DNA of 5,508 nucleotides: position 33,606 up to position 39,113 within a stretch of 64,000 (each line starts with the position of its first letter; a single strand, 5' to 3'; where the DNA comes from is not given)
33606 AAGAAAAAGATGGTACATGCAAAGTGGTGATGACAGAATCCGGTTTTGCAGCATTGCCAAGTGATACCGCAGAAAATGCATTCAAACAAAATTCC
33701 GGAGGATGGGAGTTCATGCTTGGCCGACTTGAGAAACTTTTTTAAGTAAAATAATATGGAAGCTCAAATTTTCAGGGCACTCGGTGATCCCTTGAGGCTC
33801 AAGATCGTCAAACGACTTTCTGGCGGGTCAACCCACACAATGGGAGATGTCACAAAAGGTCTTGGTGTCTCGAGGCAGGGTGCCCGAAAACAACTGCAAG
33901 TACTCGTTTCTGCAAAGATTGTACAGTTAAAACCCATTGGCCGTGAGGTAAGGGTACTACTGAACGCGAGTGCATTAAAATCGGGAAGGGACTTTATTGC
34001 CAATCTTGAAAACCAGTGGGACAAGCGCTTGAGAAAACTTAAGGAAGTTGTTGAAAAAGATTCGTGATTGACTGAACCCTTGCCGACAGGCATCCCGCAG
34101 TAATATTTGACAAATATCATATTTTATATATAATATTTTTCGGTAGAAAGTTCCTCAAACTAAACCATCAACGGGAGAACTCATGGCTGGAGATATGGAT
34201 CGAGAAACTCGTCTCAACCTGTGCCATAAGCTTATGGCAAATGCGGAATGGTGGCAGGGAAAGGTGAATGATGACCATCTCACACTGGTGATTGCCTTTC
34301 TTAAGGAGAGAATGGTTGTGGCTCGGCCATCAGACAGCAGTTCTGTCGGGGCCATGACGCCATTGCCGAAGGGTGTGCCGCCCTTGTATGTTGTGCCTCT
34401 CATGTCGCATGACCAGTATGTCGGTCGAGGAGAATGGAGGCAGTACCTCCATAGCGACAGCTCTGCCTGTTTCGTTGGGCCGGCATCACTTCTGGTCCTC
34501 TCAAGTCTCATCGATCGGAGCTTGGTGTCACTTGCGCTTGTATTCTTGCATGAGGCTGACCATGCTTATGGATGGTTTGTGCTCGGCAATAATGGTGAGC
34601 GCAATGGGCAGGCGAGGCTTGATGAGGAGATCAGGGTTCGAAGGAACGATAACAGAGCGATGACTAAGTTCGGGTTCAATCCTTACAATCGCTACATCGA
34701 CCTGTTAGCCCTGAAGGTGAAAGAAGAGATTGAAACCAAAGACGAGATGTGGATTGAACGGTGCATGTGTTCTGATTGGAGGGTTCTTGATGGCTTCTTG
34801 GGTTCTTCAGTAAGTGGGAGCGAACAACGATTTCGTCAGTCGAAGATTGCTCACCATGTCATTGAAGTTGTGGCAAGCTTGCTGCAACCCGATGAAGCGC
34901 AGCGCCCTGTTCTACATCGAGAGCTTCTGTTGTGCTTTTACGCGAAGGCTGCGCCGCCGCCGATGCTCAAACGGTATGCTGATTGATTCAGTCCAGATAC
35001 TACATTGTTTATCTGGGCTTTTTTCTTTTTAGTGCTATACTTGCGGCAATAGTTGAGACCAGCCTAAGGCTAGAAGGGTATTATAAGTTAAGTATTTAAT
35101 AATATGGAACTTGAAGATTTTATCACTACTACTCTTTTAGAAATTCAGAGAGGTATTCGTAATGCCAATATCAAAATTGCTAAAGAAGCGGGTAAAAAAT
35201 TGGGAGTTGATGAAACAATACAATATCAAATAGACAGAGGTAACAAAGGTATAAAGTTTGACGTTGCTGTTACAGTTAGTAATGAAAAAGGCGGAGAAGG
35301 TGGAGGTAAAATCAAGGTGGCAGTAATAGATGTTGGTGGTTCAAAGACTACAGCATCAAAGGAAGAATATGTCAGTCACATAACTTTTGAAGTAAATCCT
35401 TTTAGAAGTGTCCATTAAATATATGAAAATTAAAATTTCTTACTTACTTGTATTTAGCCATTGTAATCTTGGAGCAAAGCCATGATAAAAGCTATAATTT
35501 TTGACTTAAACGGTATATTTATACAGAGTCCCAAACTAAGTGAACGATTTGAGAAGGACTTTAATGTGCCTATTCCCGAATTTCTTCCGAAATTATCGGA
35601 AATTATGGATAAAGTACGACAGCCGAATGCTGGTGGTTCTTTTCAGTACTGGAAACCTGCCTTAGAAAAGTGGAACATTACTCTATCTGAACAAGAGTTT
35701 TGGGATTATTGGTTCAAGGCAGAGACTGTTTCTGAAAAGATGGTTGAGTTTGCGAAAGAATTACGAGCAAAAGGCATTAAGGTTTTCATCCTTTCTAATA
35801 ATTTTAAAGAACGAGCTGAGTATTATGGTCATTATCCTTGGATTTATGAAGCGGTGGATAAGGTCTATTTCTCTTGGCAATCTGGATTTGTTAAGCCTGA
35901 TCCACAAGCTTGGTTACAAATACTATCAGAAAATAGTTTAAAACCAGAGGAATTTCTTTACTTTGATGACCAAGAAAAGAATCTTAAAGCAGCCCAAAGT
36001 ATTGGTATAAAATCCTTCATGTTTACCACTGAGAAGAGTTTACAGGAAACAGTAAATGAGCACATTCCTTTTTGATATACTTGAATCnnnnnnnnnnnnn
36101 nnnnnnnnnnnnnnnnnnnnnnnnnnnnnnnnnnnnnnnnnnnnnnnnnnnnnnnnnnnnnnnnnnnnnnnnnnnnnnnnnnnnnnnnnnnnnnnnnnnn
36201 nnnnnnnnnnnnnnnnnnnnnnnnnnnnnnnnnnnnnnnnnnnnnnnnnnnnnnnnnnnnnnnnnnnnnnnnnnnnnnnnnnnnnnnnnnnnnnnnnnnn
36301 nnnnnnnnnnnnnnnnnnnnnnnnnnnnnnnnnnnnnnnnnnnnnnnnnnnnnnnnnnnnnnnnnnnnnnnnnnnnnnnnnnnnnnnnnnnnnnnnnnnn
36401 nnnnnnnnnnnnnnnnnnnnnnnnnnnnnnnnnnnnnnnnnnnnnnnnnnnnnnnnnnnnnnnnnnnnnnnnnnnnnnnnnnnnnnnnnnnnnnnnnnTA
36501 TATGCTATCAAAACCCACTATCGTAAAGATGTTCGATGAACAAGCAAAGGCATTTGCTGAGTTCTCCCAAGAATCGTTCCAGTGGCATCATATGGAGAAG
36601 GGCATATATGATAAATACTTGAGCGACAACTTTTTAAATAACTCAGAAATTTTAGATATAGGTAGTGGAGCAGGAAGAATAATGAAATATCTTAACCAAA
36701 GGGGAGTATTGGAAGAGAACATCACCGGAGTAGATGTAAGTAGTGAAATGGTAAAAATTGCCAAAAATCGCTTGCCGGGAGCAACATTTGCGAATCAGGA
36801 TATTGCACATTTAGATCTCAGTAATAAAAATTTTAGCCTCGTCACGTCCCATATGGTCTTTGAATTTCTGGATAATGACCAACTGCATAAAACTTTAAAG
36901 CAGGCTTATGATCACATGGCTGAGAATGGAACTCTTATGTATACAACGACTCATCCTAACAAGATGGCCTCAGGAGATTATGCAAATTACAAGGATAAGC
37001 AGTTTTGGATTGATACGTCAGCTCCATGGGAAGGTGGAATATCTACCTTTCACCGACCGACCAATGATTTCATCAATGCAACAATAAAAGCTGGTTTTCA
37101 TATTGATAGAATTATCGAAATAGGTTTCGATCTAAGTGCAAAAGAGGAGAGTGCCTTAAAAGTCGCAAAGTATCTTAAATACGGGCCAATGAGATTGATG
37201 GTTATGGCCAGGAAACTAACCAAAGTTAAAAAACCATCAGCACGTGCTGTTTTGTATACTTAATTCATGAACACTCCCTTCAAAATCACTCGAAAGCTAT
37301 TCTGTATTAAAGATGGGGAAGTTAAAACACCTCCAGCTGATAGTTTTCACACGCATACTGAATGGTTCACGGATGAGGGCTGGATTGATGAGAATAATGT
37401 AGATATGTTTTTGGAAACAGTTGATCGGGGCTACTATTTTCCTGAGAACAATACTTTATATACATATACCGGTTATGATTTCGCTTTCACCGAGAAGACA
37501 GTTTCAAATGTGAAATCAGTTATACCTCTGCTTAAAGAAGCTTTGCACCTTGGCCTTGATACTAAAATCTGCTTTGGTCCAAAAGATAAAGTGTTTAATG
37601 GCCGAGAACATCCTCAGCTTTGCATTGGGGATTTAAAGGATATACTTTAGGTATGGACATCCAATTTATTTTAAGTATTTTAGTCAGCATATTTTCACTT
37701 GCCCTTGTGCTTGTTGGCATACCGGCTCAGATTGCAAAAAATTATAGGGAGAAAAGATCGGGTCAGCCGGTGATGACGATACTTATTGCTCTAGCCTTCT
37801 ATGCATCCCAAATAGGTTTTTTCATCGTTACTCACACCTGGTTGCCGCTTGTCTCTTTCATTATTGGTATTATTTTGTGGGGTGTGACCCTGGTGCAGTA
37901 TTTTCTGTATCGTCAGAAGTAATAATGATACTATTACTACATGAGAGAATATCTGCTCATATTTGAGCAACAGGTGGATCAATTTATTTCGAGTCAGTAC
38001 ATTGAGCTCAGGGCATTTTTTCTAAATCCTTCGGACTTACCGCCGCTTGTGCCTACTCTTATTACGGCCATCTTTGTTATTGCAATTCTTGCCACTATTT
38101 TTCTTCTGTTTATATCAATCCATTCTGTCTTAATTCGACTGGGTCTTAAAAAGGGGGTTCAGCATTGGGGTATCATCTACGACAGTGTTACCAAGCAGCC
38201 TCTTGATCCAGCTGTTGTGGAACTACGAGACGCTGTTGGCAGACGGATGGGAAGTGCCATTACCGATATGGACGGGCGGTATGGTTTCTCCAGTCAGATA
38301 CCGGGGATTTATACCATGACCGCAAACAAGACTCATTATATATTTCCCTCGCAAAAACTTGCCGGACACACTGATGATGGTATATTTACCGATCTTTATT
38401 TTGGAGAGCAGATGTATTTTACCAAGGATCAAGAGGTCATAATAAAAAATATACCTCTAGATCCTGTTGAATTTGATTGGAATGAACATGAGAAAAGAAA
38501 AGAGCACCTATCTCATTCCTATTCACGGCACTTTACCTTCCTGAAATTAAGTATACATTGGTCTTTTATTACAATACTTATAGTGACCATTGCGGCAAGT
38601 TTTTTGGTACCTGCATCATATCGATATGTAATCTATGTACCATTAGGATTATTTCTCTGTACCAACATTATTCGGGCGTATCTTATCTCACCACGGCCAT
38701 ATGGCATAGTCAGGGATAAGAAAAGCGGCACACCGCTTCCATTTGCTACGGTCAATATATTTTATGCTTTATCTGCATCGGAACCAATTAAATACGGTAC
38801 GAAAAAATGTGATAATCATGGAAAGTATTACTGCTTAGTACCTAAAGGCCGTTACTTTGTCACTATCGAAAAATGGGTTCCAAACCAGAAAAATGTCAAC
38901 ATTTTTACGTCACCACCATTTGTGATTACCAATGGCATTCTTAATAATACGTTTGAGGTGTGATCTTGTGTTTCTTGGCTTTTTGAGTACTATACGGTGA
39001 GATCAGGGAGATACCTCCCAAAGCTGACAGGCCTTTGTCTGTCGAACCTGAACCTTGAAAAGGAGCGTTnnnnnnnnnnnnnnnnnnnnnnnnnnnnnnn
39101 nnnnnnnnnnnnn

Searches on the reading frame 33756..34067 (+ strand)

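Call 87: search_protein_families(library=ncbifam, proteins=[window:33756-34067:+], max_evalue=0.01)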
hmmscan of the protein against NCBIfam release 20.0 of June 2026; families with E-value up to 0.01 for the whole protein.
window:33756-34067:+ (103 aa): 4 families
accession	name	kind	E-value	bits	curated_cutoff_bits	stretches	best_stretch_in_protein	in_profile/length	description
NF033788.1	HTH_metalloreg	subfamily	7e-12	45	55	1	3-74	2-73/77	metalloregulator ArsR/SmtB family transcription factor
NF033789.1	repress_SdpR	subfamily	2.7e-05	24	100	1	5-75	1-70/79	autorepressor SdpR family transcription factor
NF047906.1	CdPbTransRegCmtR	equivalog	0.00016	21.6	150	1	5-75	14-83/104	Cd(II)/Pb(II)-sensing metalloregulatory transcriptional regulator CmtR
NF040642.1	sulf_sens_BigR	equivalog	0.0099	15.9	155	0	3-63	11-70/95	sulfite-sensing transcriptional repressor BigR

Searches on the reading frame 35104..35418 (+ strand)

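Call 31: search_protein_families(library=pfam, proteins=[window:35104-35418:+], max_evalue=0.001)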
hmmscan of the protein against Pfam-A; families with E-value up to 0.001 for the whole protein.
window:35104-35418:+ (104 aa): 1 family
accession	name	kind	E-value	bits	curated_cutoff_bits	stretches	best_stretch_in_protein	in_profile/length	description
PF19631.4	Trypco2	-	0.00023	21.8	24.2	1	34-86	21-67/78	Trypsin-co-occurring domain 2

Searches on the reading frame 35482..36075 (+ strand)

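Call 31: search_protein_families(library=pfam, proteins=[window:35482-36075:+], max_evalue=0.001)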
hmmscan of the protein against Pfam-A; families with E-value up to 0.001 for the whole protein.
window:35482-36075:+ (197 aa): 2 families
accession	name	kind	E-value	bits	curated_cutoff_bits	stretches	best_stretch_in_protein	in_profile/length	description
PF00702.32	Hydrolase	-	2.3e-15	58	26.4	1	5-175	4-191/191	haloacid dehalogenase-like hydrolase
PF13419.12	HAD_2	-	2e-13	51.3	23.8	1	5-180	1-177/178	Haloacid dehalogenase-like hydrolase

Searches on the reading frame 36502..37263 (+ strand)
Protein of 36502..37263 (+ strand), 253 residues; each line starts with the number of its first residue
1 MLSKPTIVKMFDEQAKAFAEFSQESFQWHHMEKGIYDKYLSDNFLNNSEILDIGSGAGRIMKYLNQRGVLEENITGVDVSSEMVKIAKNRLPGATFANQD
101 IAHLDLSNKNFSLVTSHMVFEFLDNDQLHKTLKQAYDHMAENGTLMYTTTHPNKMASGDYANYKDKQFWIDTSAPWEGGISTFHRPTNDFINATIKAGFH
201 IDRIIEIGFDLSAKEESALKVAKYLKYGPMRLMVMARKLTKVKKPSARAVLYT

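Call 31: search_protein_families(library=pfam, proteins=[window:36502-37263:+], max_evalue=0.001)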
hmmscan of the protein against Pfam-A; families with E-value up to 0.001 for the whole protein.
window:36502-37263:+ (253 aa): 11 families
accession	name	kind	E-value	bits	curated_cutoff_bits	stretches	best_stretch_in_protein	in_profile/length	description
PF13649.12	Methyltransf_25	-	1.6e-18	67.6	27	1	50-143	1-97/97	Methyltransferase domain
PF08241.18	Methyltransf_11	-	2.5e-16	60.5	21.2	1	51-146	1-94/95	Methyltransferase domain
PF13489.12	Methyltransf_23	-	3.2e-14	53.4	27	1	39-151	15-120/164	Methyltransferase domain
PF08242.18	Methyltransf_12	-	3.5e-13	50.6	30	1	51-145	1-98/98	Methyltransferase domain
PF13847.12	Methyltransf_31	-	3.8e-12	46.5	27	1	47-151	4-113/145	Methyltransferase domain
PF02353.26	CMAS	-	5.2e-07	29.7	27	1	48-180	64-195/273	Mycolic acid cyclopropane synthetase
PF05401.17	NodS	-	3.6e-05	24.1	24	1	47-149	44-146/201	Nodulation protein S (NodS)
PF01728.25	FtsJ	-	8.6e-05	23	24.1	1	45-120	20-101/181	FtsJ-like methyltransferase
PF03848.20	TehB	-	0.00043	20.2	20.4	1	45-140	29-125/193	Tellurite resistance protein TehB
PF01209.24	Ubie_methyltran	-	0.00046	20.1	20.1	1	25-107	28-113/233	ubiE/COQ5 methyltransferase family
PF05175.20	MTS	-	0.00059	20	23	0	46-146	31-137/170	Methyltransferase small domain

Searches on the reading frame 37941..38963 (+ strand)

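Call 7: search_protein_families(library=pfam, proteins=[window:37941-38963:+], max_evalue=0.01)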
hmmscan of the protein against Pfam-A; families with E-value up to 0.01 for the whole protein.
window:37941-38963:+ (340 aa): 3 families
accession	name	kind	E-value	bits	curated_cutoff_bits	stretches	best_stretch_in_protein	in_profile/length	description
PF13620.12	CarboxypepD_reg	-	3.1e-11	43.9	32.3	2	77-133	4-59/82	Carboxypeptidase regulatory-like domain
PF17210.9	SdrD_B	-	8.4e-06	26.4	29.7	1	86-145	22-81/112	SdrD B-like domain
PF13715.12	CarbopepD_reg_2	-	0.0024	18.3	32.2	0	77-129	3-51/88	CarboxypepD_reg-like domain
